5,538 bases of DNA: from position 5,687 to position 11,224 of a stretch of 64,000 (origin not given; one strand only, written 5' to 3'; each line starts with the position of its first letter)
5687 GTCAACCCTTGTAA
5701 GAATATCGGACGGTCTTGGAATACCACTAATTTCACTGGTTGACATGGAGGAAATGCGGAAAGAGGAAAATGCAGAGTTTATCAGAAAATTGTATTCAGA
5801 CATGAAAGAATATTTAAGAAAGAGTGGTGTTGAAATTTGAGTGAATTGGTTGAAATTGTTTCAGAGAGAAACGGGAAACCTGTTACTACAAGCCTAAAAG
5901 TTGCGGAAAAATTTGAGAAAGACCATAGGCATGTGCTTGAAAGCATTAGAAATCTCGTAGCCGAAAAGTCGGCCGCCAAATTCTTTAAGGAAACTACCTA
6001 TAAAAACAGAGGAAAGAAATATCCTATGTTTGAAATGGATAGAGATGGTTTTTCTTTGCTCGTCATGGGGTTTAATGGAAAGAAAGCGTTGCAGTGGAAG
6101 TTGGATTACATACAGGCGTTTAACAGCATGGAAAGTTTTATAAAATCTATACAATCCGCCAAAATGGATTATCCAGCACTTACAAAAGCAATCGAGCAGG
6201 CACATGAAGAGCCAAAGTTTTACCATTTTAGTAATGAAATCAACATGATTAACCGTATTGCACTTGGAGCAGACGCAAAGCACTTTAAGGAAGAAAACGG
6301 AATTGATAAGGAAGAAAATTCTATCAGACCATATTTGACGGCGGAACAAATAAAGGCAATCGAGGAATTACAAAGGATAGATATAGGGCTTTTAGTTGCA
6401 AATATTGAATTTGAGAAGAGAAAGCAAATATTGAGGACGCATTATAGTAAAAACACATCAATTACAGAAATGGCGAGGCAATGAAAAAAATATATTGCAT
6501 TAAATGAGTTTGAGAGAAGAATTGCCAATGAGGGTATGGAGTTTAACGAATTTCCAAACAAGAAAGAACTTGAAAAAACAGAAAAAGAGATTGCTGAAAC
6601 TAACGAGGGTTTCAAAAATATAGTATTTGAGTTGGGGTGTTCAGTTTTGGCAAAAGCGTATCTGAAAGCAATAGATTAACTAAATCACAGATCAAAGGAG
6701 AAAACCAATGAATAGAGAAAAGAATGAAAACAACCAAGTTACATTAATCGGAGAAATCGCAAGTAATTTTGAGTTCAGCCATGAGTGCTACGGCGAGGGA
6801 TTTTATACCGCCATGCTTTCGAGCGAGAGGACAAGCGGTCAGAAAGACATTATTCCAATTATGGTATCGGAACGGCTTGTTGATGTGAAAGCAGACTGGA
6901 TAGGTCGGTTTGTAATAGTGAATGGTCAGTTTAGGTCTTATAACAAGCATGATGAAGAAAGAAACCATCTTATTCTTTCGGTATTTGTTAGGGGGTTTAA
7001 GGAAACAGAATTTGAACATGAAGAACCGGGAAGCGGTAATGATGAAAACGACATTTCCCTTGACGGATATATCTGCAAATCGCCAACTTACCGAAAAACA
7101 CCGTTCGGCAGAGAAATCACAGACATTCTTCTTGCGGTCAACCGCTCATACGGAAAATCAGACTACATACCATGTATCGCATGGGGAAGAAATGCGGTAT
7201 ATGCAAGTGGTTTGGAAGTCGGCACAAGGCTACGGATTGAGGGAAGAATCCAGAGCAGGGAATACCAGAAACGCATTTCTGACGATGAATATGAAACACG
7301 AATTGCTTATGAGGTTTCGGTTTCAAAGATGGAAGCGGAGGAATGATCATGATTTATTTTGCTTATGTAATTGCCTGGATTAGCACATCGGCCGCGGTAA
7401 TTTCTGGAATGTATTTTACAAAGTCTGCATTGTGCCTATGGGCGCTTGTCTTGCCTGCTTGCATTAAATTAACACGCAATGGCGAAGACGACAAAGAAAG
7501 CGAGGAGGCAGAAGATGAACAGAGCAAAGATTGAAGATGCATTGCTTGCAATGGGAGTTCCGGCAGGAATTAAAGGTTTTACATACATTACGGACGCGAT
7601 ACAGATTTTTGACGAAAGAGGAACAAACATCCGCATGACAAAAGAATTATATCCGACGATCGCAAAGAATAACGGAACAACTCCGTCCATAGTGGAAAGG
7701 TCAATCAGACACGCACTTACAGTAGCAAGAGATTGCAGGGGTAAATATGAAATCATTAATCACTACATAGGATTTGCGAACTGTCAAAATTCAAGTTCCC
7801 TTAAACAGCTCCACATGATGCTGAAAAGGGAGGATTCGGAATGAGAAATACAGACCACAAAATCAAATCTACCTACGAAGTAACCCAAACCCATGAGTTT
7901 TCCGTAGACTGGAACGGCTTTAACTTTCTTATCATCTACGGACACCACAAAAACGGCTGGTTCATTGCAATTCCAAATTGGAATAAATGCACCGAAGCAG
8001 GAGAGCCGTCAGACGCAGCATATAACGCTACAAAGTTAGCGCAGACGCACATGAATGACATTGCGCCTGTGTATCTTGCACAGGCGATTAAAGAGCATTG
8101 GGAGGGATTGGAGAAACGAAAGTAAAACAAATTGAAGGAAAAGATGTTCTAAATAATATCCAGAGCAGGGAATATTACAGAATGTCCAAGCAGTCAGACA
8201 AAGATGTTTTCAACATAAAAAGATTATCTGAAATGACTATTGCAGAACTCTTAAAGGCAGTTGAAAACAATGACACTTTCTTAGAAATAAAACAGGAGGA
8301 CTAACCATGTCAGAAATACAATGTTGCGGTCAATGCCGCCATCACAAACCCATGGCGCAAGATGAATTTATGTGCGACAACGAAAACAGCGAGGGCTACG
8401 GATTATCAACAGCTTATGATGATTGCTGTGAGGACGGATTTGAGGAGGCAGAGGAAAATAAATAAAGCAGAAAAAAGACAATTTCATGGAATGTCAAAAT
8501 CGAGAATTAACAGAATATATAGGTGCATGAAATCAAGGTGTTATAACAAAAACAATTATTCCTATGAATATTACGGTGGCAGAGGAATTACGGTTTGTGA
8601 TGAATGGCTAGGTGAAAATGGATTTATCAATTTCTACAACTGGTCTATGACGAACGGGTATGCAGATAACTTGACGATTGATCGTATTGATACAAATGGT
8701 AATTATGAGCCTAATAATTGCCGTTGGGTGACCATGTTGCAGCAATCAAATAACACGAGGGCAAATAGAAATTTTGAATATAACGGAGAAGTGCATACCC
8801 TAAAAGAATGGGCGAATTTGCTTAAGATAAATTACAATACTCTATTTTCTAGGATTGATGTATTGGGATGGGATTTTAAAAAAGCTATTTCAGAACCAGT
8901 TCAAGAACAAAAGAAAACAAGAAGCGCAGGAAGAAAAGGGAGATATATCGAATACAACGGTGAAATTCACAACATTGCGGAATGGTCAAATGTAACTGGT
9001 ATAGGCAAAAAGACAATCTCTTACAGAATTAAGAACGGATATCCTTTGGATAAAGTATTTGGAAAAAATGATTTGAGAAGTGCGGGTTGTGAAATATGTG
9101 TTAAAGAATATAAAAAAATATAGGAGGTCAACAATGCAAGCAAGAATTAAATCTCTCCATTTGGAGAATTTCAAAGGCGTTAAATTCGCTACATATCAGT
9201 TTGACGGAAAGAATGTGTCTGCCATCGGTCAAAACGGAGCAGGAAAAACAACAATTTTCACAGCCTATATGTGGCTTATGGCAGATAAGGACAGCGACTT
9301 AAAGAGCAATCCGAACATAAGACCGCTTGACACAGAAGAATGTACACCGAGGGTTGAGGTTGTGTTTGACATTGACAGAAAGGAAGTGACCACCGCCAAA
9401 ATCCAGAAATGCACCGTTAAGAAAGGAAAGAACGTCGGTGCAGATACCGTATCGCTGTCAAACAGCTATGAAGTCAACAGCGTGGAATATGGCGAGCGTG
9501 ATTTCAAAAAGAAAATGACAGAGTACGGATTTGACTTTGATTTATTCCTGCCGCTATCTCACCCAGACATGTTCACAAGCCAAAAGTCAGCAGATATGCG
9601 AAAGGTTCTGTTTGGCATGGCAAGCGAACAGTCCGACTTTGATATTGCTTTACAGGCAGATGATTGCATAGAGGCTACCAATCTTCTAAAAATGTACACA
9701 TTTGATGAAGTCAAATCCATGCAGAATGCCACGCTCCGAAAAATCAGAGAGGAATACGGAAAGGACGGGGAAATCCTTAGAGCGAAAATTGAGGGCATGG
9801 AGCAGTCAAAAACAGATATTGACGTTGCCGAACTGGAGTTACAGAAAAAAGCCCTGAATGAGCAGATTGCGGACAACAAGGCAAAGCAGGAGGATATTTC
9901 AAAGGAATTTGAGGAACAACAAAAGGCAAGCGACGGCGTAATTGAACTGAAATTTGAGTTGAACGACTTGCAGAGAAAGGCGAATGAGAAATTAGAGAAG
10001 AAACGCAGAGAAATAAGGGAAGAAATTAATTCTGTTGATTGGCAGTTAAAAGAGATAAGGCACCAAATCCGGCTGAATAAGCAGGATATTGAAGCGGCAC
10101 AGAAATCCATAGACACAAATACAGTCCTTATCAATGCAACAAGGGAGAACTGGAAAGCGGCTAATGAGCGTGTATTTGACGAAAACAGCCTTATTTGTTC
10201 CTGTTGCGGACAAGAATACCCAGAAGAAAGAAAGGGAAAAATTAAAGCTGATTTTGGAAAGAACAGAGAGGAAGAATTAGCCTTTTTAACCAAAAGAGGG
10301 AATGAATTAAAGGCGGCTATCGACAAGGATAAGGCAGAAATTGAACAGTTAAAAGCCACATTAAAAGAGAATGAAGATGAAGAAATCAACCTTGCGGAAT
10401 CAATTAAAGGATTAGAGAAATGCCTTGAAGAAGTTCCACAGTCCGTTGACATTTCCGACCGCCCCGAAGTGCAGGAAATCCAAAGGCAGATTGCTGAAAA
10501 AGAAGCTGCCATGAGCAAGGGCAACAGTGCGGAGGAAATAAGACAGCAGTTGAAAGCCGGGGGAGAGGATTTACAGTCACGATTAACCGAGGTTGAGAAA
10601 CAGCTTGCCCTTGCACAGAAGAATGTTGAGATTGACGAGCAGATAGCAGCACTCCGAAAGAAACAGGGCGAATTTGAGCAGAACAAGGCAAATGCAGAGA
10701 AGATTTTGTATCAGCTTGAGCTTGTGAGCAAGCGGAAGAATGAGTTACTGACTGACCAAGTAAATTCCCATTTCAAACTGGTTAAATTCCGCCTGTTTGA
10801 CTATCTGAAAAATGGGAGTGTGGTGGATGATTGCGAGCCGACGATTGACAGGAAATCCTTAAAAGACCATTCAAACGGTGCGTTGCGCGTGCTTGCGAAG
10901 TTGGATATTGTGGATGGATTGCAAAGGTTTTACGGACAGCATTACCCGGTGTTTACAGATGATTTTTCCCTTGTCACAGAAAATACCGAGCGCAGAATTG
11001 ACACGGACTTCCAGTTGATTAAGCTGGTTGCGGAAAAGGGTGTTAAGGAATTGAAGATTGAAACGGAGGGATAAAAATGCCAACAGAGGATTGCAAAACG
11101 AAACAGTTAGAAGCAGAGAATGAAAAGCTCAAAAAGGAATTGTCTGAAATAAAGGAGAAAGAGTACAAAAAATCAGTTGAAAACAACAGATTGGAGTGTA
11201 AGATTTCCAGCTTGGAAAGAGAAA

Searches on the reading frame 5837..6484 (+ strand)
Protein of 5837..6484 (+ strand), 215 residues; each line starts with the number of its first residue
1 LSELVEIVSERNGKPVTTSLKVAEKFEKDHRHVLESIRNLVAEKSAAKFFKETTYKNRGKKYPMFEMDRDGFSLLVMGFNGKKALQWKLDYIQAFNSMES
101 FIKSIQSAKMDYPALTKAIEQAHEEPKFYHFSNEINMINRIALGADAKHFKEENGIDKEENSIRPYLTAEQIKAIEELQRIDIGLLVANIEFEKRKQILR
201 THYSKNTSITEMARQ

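Call 31: search_protein_families(library=phrogs, max_evalue=0.00001, proteins=[window:5837-6484:+])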
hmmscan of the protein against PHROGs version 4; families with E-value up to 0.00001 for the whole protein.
window:5837-6484:+ (215 aa): 11 families
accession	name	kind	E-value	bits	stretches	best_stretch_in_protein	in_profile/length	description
phrog_2657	-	transcription regulation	7.1e-56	190.2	1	7-212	14-232/243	transcriptional regulator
phrog_518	-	transcription regulation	4e-36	125.9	1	6-106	13-115/268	Rha-like transcriptional regulator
phrog_373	-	transcription regulation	2.7e-29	103.6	1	2-105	85-195/373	anti-repressor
phrog_995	-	transcription regulation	1.3e-28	101.4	1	11-120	115-225/307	transcriptional regulator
phrog_18886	-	unknown function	5.5e-24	86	1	8-127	10-134/269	-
phrog_821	-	transcription regulation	1.8e-23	84.6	1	12-109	159-250/324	transcriptional regulator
phrog_63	-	transcription regulation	9.8e-21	75.6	1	1-124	117-243/431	anti-repressor Ant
phrog_10324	-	transcription regulation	1.5e-15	58.6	1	16-92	5-88/205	anti-repressor Ant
phrog_8244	-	unknown function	3.5e-09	37.3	1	12-105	153-249/383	-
phrog_15204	-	transcription regulation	6.2e-07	30.1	1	6-44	26-61/79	anti-repressor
phrog_20738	-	transcription regulation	3.8e-06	28.7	1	67-103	1-37/103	anti-repressor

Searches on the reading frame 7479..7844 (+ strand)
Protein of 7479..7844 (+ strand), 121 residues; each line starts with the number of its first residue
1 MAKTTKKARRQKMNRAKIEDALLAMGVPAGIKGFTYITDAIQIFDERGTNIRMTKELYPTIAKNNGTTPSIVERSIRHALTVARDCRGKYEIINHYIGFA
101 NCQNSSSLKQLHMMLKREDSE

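Call 111: search_protein_families(library=pfam, max_evalue=0.001, proteins=[window:7479-7844:+])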
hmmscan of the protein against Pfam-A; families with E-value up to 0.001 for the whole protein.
window:7479-7844:+ (121 aa): 1 family
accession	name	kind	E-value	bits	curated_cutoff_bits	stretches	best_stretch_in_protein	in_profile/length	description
PF08769.17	Spo0A_C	-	2.7e-19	69.5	25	1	18-100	1-83/104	Sporulation initiation factor Spo0A C terminal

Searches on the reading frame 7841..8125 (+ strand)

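Call 111: search_protein_families(library=pfam, max_evalue=0.001, proteins=[window:7841-8125:+])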
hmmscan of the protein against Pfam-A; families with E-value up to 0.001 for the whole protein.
window:7841-8125:+ (94 aa): 1 family
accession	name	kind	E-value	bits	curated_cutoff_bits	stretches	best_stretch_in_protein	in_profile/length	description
PF20323.3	DUF6618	-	3.8e-08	34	27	1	13-86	13-86/92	Family of unknown function (DUF6618)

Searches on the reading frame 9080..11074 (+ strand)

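Call 30: search_protein_families(library=phrogs, max_evalue=0.00001, proteins=[window:9080-11074:+])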
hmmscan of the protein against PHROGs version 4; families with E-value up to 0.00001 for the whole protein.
window:9080-11074:+ (664 aa): 8 families
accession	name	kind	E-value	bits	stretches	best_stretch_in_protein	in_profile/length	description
phrog_77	-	DNA, RNA and nucleotide metabolism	9.7e-48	164.4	1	10-627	285-896/967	SbcC-like subunit of palindrome specific endonuclease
phrog_21084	-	other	3.9e-35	122.4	1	275-662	5-395/396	recombinase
phrog_10445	-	unknown function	6.7e-35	121.7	1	21-316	3-294/296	-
phrog_20188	-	DNA, RNA and nucleotide metabolism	6.7e-27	95.6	1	385-662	3-278/279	endonuclease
phrog_25363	-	unknown function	1.3e-17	64.7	1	22-86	6-71/77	-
phrog_4747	-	unknown function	1.9e-10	41.5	1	22-314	2-297/610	-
phrog_1499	-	unknown function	1.9e-09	38.3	1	19-362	1-285/427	-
phrog_3940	-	unknown function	4.1e-06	26.9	1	21-113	3-90/537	-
